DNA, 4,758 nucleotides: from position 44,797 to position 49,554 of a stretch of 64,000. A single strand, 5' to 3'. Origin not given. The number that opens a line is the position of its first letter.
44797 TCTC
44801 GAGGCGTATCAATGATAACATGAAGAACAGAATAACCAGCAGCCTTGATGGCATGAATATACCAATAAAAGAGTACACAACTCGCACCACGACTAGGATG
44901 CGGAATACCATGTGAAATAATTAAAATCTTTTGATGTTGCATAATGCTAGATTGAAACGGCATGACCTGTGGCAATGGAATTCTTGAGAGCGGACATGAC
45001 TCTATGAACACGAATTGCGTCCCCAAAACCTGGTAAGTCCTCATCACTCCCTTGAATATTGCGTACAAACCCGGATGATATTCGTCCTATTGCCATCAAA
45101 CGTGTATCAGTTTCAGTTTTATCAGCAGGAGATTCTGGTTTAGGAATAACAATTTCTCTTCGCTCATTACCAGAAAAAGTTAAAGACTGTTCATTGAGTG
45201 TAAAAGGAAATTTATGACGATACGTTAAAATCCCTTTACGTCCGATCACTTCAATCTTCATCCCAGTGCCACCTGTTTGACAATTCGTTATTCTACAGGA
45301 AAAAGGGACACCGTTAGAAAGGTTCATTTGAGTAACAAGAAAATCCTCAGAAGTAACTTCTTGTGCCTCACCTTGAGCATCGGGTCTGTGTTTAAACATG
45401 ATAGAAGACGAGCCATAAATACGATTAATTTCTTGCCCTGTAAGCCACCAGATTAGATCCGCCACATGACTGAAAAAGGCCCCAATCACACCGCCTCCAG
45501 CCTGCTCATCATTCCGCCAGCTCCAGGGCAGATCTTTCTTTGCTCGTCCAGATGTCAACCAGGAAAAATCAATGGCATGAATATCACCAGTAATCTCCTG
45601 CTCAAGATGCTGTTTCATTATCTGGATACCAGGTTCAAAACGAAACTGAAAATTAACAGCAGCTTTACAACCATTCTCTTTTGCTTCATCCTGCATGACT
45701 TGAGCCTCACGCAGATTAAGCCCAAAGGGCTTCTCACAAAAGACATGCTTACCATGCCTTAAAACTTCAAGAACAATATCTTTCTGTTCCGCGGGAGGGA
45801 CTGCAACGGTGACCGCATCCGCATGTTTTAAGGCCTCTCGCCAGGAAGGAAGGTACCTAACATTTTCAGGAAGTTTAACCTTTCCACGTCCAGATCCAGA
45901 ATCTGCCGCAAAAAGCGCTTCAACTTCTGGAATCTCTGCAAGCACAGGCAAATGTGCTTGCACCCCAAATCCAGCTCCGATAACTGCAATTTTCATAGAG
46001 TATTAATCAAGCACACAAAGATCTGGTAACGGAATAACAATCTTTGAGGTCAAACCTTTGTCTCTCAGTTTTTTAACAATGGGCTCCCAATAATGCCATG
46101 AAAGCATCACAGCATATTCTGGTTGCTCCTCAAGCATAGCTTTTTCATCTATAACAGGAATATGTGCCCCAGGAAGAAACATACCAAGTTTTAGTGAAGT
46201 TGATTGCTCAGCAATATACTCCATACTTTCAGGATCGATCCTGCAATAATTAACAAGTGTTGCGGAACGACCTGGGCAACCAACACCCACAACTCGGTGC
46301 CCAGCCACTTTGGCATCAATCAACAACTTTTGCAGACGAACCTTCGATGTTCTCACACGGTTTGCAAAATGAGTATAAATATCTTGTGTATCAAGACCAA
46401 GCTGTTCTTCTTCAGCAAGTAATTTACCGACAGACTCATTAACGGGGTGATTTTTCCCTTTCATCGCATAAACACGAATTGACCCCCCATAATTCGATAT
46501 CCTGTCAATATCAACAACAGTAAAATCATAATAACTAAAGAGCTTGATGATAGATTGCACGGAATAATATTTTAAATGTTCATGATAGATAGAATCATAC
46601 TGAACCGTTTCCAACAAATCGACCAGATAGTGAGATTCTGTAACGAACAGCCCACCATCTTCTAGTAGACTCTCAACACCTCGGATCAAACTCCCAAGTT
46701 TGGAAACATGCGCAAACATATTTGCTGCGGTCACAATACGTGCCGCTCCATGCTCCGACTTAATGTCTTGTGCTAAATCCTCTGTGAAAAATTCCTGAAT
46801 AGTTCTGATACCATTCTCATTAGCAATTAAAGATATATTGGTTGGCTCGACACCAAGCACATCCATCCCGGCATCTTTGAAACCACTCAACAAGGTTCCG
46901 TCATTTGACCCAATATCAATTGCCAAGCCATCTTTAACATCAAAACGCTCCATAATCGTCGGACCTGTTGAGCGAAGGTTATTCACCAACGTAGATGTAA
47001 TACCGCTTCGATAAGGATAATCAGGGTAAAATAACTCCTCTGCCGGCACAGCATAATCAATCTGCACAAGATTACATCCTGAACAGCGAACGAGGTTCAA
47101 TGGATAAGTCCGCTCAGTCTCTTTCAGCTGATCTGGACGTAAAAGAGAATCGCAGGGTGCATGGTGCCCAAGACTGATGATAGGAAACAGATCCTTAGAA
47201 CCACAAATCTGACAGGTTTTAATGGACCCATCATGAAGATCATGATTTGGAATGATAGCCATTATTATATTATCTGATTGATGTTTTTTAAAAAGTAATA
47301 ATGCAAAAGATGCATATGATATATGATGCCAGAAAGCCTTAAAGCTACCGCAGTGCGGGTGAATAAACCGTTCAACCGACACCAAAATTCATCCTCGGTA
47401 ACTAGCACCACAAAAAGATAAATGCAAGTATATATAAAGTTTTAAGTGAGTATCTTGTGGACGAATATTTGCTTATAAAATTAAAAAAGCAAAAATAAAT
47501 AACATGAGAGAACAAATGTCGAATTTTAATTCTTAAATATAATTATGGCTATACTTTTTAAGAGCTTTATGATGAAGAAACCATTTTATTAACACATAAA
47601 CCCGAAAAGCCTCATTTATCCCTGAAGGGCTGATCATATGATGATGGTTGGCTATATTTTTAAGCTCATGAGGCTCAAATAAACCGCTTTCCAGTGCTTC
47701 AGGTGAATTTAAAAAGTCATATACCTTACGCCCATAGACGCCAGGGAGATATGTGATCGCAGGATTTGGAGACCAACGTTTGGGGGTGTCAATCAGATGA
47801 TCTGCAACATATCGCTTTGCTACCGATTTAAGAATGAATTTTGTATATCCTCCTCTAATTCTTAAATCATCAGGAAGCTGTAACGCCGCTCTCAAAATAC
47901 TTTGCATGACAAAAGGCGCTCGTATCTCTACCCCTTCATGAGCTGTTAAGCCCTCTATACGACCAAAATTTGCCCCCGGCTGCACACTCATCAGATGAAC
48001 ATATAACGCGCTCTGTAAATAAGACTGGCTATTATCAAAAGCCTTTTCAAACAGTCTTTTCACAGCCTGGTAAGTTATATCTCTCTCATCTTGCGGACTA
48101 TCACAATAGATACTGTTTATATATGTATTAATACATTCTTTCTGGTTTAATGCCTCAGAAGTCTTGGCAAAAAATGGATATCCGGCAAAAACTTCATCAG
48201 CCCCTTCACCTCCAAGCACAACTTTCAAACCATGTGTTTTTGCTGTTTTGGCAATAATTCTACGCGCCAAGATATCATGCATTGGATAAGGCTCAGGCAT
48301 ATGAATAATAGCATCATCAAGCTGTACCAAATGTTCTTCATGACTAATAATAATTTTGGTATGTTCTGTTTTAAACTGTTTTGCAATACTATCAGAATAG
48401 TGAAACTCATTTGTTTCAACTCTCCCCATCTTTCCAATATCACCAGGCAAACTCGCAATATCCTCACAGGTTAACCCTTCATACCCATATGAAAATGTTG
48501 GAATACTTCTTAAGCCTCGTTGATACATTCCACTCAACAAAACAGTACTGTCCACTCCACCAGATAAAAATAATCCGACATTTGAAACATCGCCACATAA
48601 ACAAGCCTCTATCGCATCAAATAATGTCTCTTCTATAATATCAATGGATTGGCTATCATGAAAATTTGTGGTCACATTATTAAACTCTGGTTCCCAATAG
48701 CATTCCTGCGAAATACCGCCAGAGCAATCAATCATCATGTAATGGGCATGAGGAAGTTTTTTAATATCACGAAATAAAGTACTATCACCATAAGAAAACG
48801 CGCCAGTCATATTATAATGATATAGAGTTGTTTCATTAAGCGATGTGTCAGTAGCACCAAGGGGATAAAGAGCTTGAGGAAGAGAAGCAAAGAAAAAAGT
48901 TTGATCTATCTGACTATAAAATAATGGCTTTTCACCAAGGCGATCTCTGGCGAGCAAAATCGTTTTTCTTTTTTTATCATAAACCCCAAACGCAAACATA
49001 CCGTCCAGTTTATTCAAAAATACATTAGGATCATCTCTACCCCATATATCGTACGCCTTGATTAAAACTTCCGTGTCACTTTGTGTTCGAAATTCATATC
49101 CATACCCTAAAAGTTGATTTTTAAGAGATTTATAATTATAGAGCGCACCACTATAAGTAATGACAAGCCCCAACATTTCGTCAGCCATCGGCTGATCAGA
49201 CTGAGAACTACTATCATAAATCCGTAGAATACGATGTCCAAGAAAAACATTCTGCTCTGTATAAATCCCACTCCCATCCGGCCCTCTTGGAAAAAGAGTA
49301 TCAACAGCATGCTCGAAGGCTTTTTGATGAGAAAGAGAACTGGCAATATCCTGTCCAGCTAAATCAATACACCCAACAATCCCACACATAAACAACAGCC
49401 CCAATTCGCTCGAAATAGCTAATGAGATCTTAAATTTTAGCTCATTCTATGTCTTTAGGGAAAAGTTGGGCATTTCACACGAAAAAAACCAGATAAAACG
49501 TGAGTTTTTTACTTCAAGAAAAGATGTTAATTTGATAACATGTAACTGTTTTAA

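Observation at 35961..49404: Eleven-gene nonulosonic-acid glycan cluster with amidotransferase and three unrelated methyltransferases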

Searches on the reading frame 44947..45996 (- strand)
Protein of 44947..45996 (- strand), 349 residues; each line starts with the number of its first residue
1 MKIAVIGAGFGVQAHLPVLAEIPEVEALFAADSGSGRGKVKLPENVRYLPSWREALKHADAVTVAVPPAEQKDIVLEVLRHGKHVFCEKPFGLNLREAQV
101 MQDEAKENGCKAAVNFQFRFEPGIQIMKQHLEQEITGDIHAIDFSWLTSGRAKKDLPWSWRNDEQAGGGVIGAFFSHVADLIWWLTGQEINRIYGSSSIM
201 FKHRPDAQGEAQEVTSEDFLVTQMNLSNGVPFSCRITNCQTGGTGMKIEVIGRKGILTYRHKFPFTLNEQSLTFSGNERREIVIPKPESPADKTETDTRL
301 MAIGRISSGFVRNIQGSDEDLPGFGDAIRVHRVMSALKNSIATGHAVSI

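Call 5: search_protein_families(library=pfam, proteins=[window:44947-45996:-], max_evalue=0.01)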
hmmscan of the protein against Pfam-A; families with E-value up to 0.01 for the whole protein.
window:44947-45996:- (349 aa): 4 families
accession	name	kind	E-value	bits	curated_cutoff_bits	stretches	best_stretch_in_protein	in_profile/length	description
PF01408.29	GFO_IDH_MocA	-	2.7e-20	73.7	24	1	1-116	1-120/120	Oxidoreductase family, NAD-binding Rossmann fold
PF22725.1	GFO_IDH_MocA_C3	-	5.4e-18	65.6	27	1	125-257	2-123/124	GFO/IDH/MocA C-terminal domain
PF02894.22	GFO_IDH_MocA_C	-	1.9e-16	61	22.9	1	128-348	1-217/218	Oxidoreductase family, C-terminal alpha/beta domain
PF22685.1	Gal80p_C-like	-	8.6e-05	23.2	29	1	126-257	5-148/152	Gal80p, C-terminal domain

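Call 6: search_protein_families(library=ncbifam, proteins=[window:44947-45996:-], max_evalue=0.01)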
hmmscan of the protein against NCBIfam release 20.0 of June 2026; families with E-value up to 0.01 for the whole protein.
window:44947-45996:- (349 aa): 9 families
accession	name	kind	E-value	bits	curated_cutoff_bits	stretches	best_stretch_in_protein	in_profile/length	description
NF052479.1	LevoglcsnDh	equivalog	1.5e-26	93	650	1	48-282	61-297/386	levoglucosan dehydrogenase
TIGR04380.1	myo_inos_iolG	equivalog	8.7e-23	80.7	355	1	1-267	2-260/330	inositol 2-dehydrogenase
NF040723.1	UDP-GlcNAcDh_Arch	equivalog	1.4e-18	67.5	450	1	1-200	1-191/302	UDP-N-acetylglucosamine 3-dehydrogenase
NF008607.0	PRK11579.1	subfamily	7.5e-10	38.3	330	1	2-187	6-190/346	oxidoreductase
NF052679.1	InsChiInosDhIolG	equivalog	2.4e-09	36.7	540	1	58-258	66-249/343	bifunctional inositol 2-dehydrogenase/D-chiro-inositol 1-dehydrogenase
NF058561.1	BT_2158_fam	equivalog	6.2e-09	34.9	750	1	53-143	91-181/487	glycoside 3-dehydrogenase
NF041392.1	XylDh_Gfo6_Halo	equivalog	2.7e-08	33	350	1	56-168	80-192/350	D-xylose 1-dehydrogenase Gfo6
NF007574.0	PRK10206.1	equivalog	5.5e-05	22.4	352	1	75-146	82-153/345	oxidoreductase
NF058563.1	BT_2159_fam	equivalog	0.00051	19.2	650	1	68-263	72-254/350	disaccharide 3-dehydrogenase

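Call 55: search_solved_structures(query=window:44947-45996:-, max_evalue=1e-8)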
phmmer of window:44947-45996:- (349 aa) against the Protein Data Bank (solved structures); distinct sequences matched with E-value up to 1e-8: 22.
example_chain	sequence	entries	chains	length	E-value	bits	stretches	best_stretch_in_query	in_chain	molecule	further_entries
4h3v_A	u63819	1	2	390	2.3e-20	76.3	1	51-273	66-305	Oxidoreductase domain protein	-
5ya8_A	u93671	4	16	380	2.4e-17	66.4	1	13-257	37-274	Scyllo-inositol dehydrogenase with L-glucose dehydrogenase activity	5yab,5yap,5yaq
6ktj_A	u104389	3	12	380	1.5e-16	63.7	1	13-257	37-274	Scyllo-inositol dehydrogenase with L-glucose dehydrogenase activity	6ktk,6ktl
6a3f_A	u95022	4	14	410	2.3e-16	63.2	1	50-258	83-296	Putative dehydrogenase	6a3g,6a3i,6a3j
4fb5_A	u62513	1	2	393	6.2e-16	61.7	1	47-293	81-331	Probable oxidoreductase protein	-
4gqa_A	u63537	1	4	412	8.1e-16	61.3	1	3-215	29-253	NAD binding Oxidoreductase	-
6nor_A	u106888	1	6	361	5.7e-15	58.6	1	3-258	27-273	Putative NAD dependent dehydrogenase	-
6jw6_A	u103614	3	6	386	1.3e-12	50.9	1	2-256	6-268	Dehydrogenase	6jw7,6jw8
7xr9_A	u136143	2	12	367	1.4e-12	50.7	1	1-197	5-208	DgpA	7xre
8y7p_A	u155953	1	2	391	2.2e-12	50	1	48-256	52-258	Glucose-fructose oxidoreductase domain-containing protein 1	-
3e18_A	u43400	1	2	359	6e-12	48.6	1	35-224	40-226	oxidoreductase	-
9m3d_B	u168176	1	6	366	1.4e-11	47.4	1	57-206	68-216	DgpA1 from W974-1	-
3e82_A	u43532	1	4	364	2.6e-10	43.3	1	2-183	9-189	Putative oxidoreductase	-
4n54_A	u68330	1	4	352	3.3e-10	42.9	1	53-210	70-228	Inositol dehydrogenase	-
4mkx_A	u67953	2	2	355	3.4e-10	42.9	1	53-210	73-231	Inositol dehydrogenase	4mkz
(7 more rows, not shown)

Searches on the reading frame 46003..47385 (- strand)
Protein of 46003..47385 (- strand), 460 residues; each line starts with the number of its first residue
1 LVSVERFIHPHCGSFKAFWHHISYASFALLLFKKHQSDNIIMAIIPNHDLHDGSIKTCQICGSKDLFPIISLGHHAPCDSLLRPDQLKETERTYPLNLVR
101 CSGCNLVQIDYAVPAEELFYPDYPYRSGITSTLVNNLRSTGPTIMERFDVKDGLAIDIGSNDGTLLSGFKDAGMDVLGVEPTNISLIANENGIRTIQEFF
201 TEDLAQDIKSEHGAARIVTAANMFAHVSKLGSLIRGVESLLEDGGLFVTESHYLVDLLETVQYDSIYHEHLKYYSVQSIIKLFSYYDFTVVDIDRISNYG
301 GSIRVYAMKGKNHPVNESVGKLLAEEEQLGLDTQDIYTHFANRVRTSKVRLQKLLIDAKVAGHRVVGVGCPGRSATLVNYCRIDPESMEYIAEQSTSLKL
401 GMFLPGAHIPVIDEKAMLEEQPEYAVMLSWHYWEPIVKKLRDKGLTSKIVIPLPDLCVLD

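Call 5: search_protein_families(library=pfam, proteins=[window:46003-47385:-], max_evalue=0.01)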
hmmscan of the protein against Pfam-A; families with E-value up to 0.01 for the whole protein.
window:46003-47385:- (460 aa): 5 families
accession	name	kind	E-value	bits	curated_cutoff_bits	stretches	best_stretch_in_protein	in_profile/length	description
PF08484.17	Methyltransf_14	-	1.5e-41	142.3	23.5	1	299-454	3-160/160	C-methyltransferase C-terminal domain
PF08421.16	Methyltransf_13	-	1.2e-19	70.6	31.3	1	58-119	1-62/62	Putative zinc binding domain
PF13489.12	Methyltransf_23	-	3.1e-15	56.7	27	1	155-292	26-163/164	Methyltransferase domain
PF08242.18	Methyltransf_12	-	3.4e-05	24.9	30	1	156-247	1-98/98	Methyltransferase domain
PF08241.18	Methyltransf_11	-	0.001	20.1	21.2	1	157-248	2-94/95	Methyltransferase domain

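Call 6: search_protein_families(library=ncbifam, proteins=[window:46003-47385:-], max_evalue=0.01)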
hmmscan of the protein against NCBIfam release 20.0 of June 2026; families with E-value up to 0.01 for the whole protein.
window:46003-47385:- (460 aa): 1 family
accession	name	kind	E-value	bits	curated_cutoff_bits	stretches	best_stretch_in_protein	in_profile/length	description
TIGR01983.1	UbiG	equivalog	0.00036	19.9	102.95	1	153-248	51-150/228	bifunctional 2-polyprenyl-6-hydroxyphenol methylase/3-demethylubiquinol 3-O-methyltransferase UbiG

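Call 54: search_solved_structures(query=window:46003-47385:-, max_evalue=0.001)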
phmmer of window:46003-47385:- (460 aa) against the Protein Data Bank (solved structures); distinct sequences matched with E-value up to 0.001: 10.
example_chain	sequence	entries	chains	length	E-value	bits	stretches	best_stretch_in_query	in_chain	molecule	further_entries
4rv9_A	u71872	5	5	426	5.8e-77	262.7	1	54-439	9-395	D-mycarose 3-C-methyltransferase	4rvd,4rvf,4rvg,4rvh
5t64_A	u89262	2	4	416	8.2e-65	222.7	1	57-442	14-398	Sugar 3-C-methyl transferase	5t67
5t6b_A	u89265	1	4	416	1.5e-64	221.8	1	57-441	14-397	Sugar 3-C-methyl transferase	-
3ndi_A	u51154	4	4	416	2.4e-61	211.2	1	56-441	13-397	Methyltransferase | TcaB9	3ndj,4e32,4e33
4e2y_A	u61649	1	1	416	6.4e-61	209.8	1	56-441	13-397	TcaB9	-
4e31_A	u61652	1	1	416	8.8e-61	209.4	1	56-441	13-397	TcaB9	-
4e2x_A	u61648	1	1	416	8.8e-61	209.4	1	56-441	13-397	TcaB9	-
4e2z_A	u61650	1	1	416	2.3e-60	208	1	56-441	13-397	TcaB9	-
4e2w_A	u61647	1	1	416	2.3e-60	208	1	56-441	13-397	TcaB9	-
4e30_A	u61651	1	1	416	6e-60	206.6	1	56-441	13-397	TcaB9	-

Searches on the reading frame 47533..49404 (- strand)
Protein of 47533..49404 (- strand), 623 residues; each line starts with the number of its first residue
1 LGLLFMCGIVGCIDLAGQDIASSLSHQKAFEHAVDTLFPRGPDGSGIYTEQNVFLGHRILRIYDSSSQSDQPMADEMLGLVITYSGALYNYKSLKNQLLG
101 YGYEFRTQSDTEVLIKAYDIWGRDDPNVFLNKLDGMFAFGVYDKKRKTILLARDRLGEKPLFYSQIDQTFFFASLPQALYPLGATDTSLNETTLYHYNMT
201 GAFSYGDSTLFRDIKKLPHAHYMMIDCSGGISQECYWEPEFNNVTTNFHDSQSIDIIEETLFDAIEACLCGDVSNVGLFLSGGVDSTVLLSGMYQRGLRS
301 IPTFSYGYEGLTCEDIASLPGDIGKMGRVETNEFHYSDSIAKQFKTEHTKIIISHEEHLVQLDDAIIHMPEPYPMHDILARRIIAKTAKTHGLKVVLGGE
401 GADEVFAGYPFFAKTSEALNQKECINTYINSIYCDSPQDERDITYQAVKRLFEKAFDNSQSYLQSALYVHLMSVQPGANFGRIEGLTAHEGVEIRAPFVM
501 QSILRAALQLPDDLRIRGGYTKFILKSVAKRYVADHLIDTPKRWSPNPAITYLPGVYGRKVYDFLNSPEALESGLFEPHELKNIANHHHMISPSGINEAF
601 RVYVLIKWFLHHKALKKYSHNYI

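Call 5: search_protein_families(library=pfam, proteins=[window:47533-49404:-], max_evalue=0.01)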
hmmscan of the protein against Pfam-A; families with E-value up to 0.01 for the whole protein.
window:47533-49404:- (623 aa): 4 families
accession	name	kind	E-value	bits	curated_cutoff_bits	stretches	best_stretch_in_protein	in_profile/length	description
PF00733.27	Asn_synthase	-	1.2e-47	163.8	21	1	258-590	3-333/354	Asparagine synthase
PF13522.11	GATase_6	-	4.7e-36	124.1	27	1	42-174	1-129/130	Glutamine amidotransferase domain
PF13537.11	GATase_7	-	2.6e-34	118.3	25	1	57-179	1-121/123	Glutamine amidotransferase domain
PF12481.13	DUF3700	-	5.6e-07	29.7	27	1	82-164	79-160/228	Aluminium induced protein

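Call 6: search_protein_families(library=ncbifam, proteins=[window:47533-49404:-], max_evalue=0.01)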
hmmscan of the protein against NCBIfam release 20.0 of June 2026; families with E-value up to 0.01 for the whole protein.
window:47533-49404:- (623 aa): 9 families
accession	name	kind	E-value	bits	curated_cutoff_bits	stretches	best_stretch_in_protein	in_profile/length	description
TIGR03104.1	trio_amidotrans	equivalog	1.2e-118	396.9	570.1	1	6-609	1-586/589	N-acetylglutaminylglutamine amidotransferase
TIGR01536.1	asn_synth_AEB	equivalog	4.5e-97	326.2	267.1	1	7-542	1-514/517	asparagine synthase (glutamine-hydrolyzing)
TIGR03108.1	eps_aminotran_1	hypoth_equivalog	1.1e-80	272.1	816.9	2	6-410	1-375/628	XrtA/PEP-CTERM system amidotransferase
NF006949.0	PRK09431.1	equivalog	3e-63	214.2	499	1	6-429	1-378/554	asparagine synthase B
NF033535.1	lass_lactam_cya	exception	1.9e-54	185.3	525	1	6-408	1-379/668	lasso peptide isopeptide bond-forming cyclase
NF001484.0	PRK00331.1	subfamily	1.1e-08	33.9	381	1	72-193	87-212/601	isomerizing glutamine--fructose-6-phosphate transaminase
TIGR01135.1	glmS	equivalog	7.4e-08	31.3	418.05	1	72-196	86-214/607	glutamine--fructose-6-phosphate transaminase (isomerizing)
TIGR01134.1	purF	equivalog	1.3e-07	31.4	350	1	65-185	79-204/432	amidophosphoribosyltransferase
NF033561.1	macrolact_Ik_Al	subfamily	2.8e-06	26.2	300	1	141-406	85-331/561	albusnodin/ikarugamycin family macrolactam cyclase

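Call 56: search_solved_structures(query=window:47533-49404:-, max_evalue=1e-10)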
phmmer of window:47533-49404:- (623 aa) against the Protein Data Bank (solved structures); distinct sequences matched with E-value up to 1e-10: 5.
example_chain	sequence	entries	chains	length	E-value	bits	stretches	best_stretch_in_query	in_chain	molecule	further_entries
7ylz_A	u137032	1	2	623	4.1e-37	131.4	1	6-586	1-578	hydroxyamidotransferase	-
1ct9_A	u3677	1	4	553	2.1e-32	115.9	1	36-185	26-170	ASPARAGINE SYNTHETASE B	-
6gq3_A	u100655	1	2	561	8.8e-18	67.6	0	55-171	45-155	Asparagine synthetase [glutamine-hydrolyzing]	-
8sue_A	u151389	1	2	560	1e-17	67.3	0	60-171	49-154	Asparagine synthetase [glutamine-hydrolyzing]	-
9b6c_A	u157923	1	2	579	5.9e-17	64.8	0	60-171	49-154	Asparagine synthetase [glutamine-hydrolyzing]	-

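Call 72: find_homologous_proteins(query=window:47533-49404:-)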
Query window:47533-49404:- (623 aa): 7117 proteins with E <= 0.001 among 8000 candidates; the best 120 are listed.
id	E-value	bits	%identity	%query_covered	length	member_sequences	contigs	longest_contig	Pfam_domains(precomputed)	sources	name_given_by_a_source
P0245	0.0e+0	1440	100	99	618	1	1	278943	PF12481.14,PF00733.28,PF13522.12,PF13537.12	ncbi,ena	-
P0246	7.2e-91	324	34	97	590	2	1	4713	PF00733.28,PF13522.12,PF13537.12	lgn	-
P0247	1.9e-89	319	34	97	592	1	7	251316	PF00733.28,PF13522.12,PF13537.12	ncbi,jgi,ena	-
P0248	5.7e-88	314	33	98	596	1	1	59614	PF00733.28,PF13522.12,PF13537.12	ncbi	ncbi:MAG TPA: N-acetylglutaminylglutamine amidotransferase [Jiangellaceae bacterium]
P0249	2.5e-87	312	33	98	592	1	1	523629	PF00733.28,PF13522.12,PF13537.12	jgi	jgi:asparagine synthase (glutamine-hydrolysing)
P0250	5.3e-87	311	33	97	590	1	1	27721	PF00733.28,PF13522.12,PF13537.12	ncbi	-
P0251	9.9e-87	310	33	97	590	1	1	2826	PF00733.28,PF13522.12,PF13537.12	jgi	jgi:asparagine synthase (glutamine-hydrolysing)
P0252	1.4e-86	310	32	97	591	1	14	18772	PF00733.28,PF13522.12,PF13537.12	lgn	-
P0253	1.9e-86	309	33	98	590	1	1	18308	PF00733.28,PF13522.12,PF13537.12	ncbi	ncbi:MAG: N-acetylglutaminylglutamine amidotransferase [Desulfobacteraceae bacterium]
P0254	2.6e-86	309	33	97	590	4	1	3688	PF00733.28,PF13522.12,PF13537.12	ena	-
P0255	2.6e-86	309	34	97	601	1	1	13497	PF00733.28,PF13522.12,PF13537.12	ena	-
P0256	4.7e-86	308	34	98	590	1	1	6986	PF00733.28,PF13522.12,PF13537.12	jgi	jgi:asparagine synthase (glutamine-hydrolysing)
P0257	8.2e-86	307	34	97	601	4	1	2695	PF00733.28,PF13522.12,PF13537.12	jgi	jgi:asparagine synthase (glutamine-hydrolysing)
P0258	8.7e-86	307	33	97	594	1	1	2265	PF00733.28,PF13522.12,PF13537.12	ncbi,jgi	-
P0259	9.5e-86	307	34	93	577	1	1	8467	PF00733.28,PF13522.12,PF13537.12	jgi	jgi:asparagine synthase (glutamine-hydrolysing)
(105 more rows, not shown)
